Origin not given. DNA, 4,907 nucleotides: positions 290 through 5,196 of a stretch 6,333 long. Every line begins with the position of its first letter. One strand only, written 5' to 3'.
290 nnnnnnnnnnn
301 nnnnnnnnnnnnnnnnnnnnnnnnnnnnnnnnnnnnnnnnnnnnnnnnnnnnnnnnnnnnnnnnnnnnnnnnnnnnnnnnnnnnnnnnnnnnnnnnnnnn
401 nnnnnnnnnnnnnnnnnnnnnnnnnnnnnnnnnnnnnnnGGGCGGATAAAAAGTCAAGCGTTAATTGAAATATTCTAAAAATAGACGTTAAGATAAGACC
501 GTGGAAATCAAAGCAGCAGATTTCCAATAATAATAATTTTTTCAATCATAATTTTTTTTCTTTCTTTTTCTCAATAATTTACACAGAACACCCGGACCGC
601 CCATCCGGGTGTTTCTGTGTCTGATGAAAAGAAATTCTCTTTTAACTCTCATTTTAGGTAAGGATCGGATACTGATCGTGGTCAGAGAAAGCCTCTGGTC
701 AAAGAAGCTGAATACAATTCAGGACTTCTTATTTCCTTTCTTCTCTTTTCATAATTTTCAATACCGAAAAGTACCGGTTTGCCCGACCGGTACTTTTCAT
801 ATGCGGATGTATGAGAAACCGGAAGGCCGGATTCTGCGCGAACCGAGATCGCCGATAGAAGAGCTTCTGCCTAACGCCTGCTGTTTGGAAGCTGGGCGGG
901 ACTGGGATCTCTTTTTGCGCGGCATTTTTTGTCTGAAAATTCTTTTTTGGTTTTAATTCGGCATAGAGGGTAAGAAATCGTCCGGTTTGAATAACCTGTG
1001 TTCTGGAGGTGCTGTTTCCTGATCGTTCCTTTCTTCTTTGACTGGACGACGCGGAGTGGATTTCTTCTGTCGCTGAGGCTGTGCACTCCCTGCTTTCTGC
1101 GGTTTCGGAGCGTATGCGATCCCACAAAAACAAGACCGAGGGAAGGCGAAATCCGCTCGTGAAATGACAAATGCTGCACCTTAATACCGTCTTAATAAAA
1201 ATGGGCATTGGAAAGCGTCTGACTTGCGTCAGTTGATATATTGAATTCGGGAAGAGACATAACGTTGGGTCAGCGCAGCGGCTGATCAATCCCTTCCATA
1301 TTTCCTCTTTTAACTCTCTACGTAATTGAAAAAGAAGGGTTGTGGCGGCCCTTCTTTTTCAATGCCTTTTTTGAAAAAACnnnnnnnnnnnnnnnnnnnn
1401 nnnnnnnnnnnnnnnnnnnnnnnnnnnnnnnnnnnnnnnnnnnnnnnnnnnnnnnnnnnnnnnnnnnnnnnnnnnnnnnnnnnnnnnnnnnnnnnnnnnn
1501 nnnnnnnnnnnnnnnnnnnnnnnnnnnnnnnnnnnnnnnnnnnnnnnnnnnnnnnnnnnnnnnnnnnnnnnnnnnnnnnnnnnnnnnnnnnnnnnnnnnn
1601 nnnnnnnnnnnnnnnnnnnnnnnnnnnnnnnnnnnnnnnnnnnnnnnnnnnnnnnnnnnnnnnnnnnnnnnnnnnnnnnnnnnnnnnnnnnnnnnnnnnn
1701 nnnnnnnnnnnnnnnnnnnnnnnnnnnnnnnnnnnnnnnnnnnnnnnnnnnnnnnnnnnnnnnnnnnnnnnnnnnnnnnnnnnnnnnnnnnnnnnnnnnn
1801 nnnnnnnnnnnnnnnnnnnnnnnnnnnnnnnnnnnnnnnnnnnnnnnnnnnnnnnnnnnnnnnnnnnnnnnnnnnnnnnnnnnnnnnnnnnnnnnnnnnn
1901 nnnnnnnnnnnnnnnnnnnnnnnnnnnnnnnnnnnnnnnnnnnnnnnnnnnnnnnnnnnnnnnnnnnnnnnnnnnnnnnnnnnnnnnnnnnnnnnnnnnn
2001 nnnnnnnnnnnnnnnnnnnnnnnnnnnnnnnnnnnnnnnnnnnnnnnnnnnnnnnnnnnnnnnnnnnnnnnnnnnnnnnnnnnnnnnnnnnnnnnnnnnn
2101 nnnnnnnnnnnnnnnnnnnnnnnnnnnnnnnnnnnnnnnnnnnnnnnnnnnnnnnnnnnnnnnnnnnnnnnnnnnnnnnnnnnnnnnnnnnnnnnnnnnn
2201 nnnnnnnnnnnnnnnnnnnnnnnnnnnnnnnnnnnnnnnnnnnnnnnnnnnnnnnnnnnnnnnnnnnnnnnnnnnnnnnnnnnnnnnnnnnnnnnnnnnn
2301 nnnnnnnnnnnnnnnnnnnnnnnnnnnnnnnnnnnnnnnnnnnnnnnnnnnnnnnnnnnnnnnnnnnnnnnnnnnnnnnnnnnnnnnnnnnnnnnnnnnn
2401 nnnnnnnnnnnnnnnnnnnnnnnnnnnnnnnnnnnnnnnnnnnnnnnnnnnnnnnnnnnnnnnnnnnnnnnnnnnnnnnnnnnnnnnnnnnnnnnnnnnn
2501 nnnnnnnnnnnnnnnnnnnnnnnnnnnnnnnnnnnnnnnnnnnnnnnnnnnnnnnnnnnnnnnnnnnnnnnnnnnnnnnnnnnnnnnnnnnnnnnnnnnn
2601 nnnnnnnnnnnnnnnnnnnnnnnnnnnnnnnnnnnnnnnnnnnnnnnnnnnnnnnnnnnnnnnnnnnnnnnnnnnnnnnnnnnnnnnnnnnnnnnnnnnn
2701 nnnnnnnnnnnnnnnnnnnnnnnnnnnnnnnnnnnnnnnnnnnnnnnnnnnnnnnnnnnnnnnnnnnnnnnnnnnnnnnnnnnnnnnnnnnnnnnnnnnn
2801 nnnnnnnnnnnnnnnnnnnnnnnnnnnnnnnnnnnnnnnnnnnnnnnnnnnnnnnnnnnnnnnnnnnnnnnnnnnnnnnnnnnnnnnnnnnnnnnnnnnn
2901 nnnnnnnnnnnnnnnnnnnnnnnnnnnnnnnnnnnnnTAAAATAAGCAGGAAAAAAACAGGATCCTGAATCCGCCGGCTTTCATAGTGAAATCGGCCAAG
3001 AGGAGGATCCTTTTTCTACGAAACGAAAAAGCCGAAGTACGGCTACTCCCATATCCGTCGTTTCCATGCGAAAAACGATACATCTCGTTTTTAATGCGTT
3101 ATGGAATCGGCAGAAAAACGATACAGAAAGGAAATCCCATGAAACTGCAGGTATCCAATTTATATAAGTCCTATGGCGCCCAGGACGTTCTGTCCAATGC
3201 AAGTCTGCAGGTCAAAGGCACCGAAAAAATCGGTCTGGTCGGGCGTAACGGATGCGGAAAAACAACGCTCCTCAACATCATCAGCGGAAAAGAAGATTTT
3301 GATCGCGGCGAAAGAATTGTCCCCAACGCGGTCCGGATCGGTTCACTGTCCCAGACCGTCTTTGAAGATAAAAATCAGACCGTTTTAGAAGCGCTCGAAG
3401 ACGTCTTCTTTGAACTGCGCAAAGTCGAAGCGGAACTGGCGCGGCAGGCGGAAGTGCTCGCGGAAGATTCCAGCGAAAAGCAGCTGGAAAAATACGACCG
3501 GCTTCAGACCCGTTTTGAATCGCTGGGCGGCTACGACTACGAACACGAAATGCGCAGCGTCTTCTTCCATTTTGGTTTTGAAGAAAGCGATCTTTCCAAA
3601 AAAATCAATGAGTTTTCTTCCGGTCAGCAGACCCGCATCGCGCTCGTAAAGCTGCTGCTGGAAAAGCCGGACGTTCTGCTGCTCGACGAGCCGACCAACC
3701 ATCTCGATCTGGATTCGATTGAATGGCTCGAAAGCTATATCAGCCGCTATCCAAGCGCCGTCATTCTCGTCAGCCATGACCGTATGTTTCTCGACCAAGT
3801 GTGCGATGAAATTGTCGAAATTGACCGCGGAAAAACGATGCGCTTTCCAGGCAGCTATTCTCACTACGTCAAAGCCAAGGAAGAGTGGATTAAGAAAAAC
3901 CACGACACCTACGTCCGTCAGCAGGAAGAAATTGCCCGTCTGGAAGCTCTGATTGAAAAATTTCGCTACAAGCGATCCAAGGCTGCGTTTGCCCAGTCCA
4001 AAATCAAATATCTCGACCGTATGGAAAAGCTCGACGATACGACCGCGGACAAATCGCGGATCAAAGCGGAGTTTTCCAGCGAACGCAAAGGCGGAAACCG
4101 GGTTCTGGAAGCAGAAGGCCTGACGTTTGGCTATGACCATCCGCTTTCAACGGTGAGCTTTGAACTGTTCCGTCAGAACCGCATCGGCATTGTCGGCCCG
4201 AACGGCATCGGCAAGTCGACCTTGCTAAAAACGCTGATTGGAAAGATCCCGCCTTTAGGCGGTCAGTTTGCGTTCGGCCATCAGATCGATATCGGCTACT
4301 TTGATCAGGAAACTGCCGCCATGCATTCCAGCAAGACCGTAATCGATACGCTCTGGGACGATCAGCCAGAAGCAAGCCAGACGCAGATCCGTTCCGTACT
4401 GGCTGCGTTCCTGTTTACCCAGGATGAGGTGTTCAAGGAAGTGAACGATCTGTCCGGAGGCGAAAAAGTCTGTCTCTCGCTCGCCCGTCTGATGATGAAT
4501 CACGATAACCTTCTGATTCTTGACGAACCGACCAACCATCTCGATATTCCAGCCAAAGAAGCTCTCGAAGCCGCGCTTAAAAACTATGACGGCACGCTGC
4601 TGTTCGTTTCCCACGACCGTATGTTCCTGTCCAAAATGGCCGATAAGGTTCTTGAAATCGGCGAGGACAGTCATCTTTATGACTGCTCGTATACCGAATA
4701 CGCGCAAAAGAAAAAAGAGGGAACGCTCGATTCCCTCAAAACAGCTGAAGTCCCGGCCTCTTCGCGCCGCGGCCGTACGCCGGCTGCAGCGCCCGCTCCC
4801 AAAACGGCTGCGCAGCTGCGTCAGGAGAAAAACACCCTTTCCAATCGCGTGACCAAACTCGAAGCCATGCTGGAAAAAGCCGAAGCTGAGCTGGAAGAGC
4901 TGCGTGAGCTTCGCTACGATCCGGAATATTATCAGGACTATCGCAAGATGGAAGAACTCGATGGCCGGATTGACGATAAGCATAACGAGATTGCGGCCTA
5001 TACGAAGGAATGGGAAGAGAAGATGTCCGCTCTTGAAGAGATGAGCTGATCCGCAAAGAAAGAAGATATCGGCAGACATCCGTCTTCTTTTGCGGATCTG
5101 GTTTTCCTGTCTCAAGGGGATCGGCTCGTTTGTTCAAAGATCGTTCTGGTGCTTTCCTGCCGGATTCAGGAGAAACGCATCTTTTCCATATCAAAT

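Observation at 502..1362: Three same-architecture modules: hairpin, G-free CU-rich linker, terminator (sibling-sRNA array?)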

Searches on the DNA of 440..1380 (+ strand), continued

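Call 49: search_with_rna_model(model_id=R1, sources=[L031, L032, L033, L034, L035, L036, L037, L038, L039, L040, L041, L042, L043, L044, L045, L046, L047, L048, L049, L050, L051, L052, L053, L054, L055, L056, L057, L058, L059, L060, L061, L062, L063, L064, L065, L066, L067, L069, L070, L071, L072, L073, L074, L075, L076, L077, L078, L079, L080, L081, L082, L083, L085, L086, L087, L088, L089, L090, L091, L092, L093, L095, L097, L098, L099, L100, L101, L102, L103, L104, L105, L107, L108, L109, L110, L112, L113, L114, L115, L116, L117, L118, L119, L120, L121, L122, L123, L124, L125, L126, L127, L128, L129, L130, L131, L132, L133, L134, L135, L136], max_evalue=1)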
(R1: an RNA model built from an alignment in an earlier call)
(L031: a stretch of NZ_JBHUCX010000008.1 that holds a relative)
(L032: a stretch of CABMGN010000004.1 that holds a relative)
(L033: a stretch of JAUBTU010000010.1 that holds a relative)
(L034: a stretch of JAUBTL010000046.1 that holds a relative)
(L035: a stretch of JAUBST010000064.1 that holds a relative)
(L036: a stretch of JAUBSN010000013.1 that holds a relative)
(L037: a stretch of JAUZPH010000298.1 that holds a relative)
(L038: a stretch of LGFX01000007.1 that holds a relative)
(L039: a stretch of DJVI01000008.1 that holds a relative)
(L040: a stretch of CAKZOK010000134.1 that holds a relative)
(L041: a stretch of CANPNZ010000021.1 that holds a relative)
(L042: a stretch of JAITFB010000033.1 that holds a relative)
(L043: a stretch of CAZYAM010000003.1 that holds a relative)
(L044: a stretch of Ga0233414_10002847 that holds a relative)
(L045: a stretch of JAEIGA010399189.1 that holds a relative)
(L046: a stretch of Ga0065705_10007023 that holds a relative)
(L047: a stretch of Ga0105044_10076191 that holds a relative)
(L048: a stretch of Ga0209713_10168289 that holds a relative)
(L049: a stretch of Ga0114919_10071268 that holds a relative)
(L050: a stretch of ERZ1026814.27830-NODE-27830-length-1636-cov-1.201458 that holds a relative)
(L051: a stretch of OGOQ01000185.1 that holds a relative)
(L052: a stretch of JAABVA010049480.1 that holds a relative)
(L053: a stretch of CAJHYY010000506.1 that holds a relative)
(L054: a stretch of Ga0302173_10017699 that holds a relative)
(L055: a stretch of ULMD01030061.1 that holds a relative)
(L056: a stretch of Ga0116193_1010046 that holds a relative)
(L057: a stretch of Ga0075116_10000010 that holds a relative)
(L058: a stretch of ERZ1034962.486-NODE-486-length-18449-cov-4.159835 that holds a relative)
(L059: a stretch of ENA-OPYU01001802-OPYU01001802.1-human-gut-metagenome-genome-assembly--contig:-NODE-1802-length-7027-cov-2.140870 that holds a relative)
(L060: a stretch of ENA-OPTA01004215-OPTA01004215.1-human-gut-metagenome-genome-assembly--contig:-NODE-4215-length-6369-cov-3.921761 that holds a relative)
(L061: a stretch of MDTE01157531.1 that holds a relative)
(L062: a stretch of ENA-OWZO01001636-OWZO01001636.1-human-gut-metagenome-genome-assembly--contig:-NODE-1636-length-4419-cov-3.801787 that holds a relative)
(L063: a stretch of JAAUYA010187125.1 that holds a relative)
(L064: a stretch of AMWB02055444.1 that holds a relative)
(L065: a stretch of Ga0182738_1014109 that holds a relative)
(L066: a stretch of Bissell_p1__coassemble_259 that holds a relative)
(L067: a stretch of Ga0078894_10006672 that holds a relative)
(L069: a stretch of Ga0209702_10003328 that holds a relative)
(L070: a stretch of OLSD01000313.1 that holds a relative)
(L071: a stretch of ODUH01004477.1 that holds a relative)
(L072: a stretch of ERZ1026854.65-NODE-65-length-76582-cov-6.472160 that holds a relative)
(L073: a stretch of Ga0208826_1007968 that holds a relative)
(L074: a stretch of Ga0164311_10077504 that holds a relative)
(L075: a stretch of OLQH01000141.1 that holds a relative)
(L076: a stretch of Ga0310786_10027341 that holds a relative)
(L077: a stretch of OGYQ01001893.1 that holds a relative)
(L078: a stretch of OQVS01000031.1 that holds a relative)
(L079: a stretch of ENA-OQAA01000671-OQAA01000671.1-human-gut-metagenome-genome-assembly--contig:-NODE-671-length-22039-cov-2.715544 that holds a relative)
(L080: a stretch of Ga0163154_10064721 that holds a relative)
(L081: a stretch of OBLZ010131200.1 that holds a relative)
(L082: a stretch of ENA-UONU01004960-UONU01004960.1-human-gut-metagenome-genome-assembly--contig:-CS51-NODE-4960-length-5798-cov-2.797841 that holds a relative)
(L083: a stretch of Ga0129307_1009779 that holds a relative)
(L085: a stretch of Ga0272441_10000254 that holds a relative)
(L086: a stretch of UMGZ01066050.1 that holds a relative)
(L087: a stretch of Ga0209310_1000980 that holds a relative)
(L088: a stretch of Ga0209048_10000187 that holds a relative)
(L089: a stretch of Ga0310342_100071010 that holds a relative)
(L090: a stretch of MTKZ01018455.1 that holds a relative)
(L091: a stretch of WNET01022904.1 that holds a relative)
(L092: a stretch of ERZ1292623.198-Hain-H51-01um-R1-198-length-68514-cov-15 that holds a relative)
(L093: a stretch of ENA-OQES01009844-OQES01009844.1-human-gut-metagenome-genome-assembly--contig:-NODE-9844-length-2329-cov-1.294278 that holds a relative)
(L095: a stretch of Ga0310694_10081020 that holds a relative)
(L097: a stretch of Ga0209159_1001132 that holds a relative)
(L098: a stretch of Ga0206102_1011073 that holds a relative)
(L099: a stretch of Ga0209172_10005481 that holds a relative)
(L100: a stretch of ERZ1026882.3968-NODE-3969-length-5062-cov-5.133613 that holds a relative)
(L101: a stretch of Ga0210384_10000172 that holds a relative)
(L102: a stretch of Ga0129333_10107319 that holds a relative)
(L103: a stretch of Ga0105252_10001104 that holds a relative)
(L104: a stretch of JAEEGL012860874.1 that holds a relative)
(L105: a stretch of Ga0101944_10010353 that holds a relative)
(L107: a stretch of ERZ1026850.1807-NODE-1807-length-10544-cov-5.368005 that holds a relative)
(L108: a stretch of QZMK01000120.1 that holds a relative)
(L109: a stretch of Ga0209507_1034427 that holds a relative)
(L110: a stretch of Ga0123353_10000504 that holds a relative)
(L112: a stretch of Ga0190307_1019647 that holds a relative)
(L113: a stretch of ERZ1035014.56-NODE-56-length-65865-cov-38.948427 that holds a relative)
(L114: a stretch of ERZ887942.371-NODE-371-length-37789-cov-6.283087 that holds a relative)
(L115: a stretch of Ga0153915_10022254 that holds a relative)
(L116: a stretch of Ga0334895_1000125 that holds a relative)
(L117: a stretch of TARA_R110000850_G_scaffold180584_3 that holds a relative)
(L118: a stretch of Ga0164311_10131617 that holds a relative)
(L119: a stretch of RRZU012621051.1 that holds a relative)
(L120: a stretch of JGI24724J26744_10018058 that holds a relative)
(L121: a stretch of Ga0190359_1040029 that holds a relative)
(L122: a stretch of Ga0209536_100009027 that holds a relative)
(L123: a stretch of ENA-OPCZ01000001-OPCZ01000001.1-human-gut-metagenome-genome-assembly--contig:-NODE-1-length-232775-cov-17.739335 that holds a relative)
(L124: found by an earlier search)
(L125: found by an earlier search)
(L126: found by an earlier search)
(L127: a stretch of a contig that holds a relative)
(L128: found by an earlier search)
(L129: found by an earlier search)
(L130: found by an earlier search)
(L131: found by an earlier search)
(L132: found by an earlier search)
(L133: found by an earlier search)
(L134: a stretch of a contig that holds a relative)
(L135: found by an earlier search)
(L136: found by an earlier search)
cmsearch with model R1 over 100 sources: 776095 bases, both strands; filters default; matches with E-value up to 1: 20.
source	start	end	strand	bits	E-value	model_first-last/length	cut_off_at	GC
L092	1005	1108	+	32.8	0.0065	1-105/105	no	0.37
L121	1073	1189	+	25.1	0.15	1-105/105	no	0.39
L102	2215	2341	+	24.2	0.22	1-105/105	no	0.45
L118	50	133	+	23.7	0.27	1-105/105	no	0.45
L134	10370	10473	-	23.7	0.28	1-105/105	no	0.37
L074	554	649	-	23.2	0.33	1-105/105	no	0.39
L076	2774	2868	+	22.7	0.4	1-105/105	no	0.42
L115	1494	1614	+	22.7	0.4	1-105/105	no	0.31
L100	244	355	+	22.2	0.5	1-105/105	no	0.29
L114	1923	1971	+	22.1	0.53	1-105/105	no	0.45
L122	11111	11158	-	21.9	0.56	1-105/105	no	0.31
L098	75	188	+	21.9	0.57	1-105/105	no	0.43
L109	1319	1400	-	21.7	0.62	1-105/105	no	0.3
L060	6217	6287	+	21.6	0.63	1-105/105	no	0.41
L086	7623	7693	+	21.6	0.63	1-105/105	no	0.41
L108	736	806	-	21.6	0.63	1-105/105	no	0.41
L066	118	201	+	21.1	0.8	1-105/105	no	0.38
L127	5007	5061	-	21.1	0.8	1-105/105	no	0.51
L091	1242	1353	+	20.7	0.92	1-105/105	no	0.45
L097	2921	3032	-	20.7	0.92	1-105/105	no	0.45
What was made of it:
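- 680..802 (+): Module 2, a divergent family member. It has hairpins at 680-700 and 704-728, the unpaired tract 729-765 with the canonical seed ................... (731-749) followed by CAU, and a terminator at 766-798 (loop UUUGCCCGA) with a weak U-tail. A possible -10 box GATACT lies at 668-673. This is near the 32.8-bit ceiling of the negative control (call 49).
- Module 2 (31.4 bits) and module 3 (26.4 bits) score within the range reached by unrelated regex-selected DNA (best 32.8 bits, call 49).
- Tried and rejected: The chance matches were reused as a negative control (call 49).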

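Call 57: search_dna_similar(query=window:440-1380:+, collection=plasmids, mode=distant, max_rows=8)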
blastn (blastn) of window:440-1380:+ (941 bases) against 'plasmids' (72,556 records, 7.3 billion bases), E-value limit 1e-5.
No match.

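Call 58: search_dna_similar(query=window:440-1380:+, collection=phages, mode=distant, max_rows=8)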
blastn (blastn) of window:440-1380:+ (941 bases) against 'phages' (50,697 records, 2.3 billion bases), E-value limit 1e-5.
No match.

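Call 64: search_with_rna_model(model_id=R1, sources=[L164, L165, L166, L167, L168], max_evalue=1)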
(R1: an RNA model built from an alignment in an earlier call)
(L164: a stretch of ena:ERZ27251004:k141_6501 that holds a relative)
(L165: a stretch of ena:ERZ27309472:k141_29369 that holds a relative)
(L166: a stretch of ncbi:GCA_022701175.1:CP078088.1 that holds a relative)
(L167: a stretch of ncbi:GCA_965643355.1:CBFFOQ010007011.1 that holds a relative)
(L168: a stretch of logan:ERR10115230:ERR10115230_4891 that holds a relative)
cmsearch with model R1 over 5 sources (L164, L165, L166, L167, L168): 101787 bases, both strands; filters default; matches with E-value up to 1: 35.
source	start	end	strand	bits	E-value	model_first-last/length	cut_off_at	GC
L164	16849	16950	-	73.9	3.8e-11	1-105/105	no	0.42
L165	16849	16950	-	73.9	3.8e-11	1-105/105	no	0.42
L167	16848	16949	-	73.9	3.8e-11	1-105/105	no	0.42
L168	14855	14956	-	73.9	3.8e-11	1-105/105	no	0.42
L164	15494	15615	-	71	1.3e-10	1-105/105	no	0.36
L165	15494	15615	-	71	1.3e-10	1-105/105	no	0.36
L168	13501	13622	-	71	1.3e-10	1-105/105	no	0.36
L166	15480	15599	-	70.4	1.6e-10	1-105/105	no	0.36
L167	15494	15614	-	69.4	2.4e-10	1-105/105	no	0.36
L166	18479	18580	-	68.3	3.8e-10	1-105/105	no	0.42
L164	15896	16047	-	60.4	9.6e-09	1-105/105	no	0.43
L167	15895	16046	-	60.4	9.6e-09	1-105/105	no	0.43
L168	13963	14054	-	59.7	1.3e-08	1-105/105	no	0.36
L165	15896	16047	-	57.5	3.2e-08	1-105/105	no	0.41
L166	17555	17684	-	55.9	6.3e-08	1-105/105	no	0.33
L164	15310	15415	-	31.4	0.0015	1-105/105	no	0.37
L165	15310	15415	-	31.4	0.0015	1-105/105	no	0.37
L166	15296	15401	-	31.4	0.0015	1-105/105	no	0.37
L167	15310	15415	-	31.4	0.0015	1-105/105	no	0.37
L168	13317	13422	-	31.4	0.0015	1-105/105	no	0.37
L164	14749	14850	-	26.4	0.012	1-105/105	no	0.45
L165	14749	14850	-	26.4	0.012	1-105/105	no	0.45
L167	14749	14850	-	26.4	0.012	1-105/105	no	0.45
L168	12756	12857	-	26.4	0.012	1-105/105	no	0.45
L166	14738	14839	-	26.4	0.012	1-105/105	no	0.45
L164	6764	6862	+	20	0.17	1-105/105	no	0.44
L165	6763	6861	+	20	0.17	1-105/105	no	0.44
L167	6763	6861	+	20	0.17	1-105/105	no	0.44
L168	4770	4868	+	20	0.17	1-105/105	no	0.44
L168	14924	15069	+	19.3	0.21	1-105/105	no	0.4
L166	4273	4370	+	19.1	0.23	1-105/105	no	0.45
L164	16918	17063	+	18.6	0.29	1-105/105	no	0.4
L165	16918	17063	+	18.6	0.29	1-105/105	no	0.4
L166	18548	18693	+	18.6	0.29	1-105/105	no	0.4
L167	16917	17062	+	18.6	0.29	1-105/105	no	0.4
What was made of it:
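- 680..802 (+): It is identical in five contigs of the species (call 64).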

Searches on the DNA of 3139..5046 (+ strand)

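Call 55: search_rna_families(sources=[L003, L007, L068], threshold=evalue, max_evalue=5)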
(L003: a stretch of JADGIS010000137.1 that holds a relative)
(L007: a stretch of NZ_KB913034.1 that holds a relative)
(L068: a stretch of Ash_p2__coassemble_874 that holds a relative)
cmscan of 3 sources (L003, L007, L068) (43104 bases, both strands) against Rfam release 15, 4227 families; matches with E-value up to 5: 9.
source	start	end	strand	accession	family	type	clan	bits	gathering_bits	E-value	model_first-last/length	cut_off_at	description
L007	3747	3972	+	RF00230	T-box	Cis-reg; leader;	-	69.2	93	4.5e-13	1-219/219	no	T-box leader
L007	12430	12502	+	RF00005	tRNA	Gene; tRNA;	CL00001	62.2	29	3e-11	1-71/71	no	tRNA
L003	7215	7287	+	RF00005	tRNA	Gene; tRNA;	CL00001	61.4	29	4.8e-11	1-71/71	no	tRNA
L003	50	126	+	RF00029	Intron_gpII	Intron;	-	46.4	40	3.9e-06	1-77/77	no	Group II catalytic intron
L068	1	98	+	RF00230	T-box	Cis-reg; leader;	-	32.3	93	0.0014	110-219/219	5'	T-box leader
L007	12430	12503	-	RF04354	Plastid-ycf2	Cis-reg;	-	28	65.7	0.083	1-75/75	no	Plastid-ycf2 5UTR RNA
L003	7215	7288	-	RF04354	Plastid-ycf2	Cis-reg;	-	27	65.7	0.16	1-75/75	no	Plastid-ycf2 5UTR RNA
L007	6506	6537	-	RF01080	UPD-PKib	Cis-reg;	-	23.8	39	4.8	1-32/32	no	Pseudoknot of upstream pseudoknot domain (UPD) of the 3'UTR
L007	21707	21780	+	RF00029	Intron_gpII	Intron;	-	23.5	40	1.6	1-77/77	no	Group II catalytic intron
